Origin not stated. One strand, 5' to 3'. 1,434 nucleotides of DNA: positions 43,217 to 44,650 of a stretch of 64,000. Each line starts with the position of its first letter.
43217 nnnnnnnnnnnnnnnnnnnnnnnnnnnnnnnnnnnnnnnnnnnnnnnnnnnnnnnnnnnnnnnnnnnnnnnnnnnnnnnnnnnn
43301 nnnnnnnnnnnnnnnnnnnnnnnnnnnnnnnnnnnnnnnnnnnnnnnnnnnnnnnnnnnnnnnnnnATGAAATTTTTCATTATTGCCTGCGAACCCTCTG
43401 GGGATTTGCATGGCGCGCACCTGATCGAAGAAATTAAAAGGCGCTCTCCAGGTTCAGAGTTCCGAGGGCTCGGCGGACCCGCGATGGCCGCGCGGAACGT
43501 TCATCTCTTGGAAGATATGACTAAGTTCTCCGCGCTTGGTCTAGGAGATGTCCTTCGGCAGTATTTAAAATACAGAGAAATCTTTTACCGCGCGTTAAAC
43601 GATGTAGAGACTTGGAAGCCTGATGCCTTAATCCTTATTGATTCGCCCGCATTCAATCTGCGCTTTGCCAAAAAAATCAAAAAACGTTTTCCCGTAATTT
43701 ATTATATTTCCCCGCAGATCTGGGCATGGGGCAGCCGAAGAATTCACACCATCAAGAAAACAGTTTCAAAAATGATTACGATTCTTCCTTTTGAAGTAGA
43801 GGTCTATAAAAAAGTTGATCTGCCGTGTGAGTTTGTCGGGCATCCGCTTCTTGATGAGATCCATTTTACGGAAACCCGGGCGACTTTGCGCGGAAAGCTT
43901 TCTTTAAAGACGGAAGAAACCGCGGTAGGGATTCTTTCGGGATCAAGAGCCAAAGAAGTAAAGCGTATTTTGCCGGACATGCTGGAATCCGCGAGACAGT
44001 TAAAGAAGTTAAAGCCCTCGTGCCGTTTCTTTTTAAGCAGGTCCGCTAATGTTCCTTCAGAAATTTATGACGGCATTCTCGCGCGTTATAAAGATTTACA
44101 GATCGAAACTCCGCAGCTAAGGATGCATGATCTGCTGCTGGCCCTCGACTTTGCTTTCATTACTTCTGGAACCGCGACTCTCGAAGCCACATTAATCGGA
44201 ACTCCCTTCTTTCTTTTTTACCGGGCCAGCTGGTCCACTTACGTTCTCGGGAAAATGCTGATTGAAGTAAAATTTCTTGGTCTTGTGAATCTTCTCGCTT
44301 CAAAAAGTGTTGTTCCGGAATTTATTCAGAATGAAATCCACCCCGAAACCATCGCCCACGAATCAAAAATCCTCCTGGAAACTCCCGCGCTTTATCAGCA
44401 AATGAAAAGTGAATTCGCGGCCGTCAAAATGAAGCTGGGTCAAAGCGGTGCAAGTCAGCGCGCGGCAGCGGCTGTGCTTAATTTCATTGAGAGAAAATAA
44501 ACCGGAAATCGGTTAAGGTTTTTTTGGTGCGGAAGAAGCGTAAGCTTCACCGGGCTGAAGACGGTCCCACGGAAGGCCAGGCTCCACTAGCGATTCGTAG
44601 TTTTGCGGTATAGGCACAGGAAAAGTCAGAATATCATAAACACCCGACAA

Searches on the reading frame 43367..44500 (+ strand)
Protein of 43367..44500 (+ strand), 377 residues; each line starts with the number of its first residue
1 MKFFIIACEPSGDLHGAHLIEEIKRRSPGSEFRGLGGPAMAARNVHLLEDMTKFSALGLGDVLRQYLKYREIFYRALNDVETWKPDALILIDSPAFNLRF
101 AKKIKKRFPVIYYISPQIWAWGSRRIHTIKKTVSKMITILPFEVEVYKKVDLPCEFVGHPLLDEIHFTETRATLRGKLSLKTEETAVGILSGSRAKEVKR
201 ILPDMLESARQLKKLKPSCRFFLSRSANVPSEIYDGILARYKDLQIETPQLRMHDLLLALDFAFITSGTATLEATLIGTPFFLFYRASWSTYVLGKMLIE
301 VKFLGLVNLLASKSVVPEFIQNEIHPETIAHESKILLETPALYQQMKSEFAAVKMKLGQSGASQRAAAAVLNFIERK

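Call 76: search_protein_families(library=pfam, proteins=[window:43367-44500:+], max_evalue=0.000001)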
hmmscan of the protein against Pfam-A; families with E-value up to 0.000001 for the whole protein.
window:43367-44500:+ (377 aa): 1 family
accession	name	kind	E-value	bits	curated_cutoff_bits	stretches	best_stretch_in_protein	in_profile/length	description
PF02684.21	LpxB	-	1.7e-92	310.7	22.6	1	4-356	2-358/374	Lipid-A-disaccharide synthetase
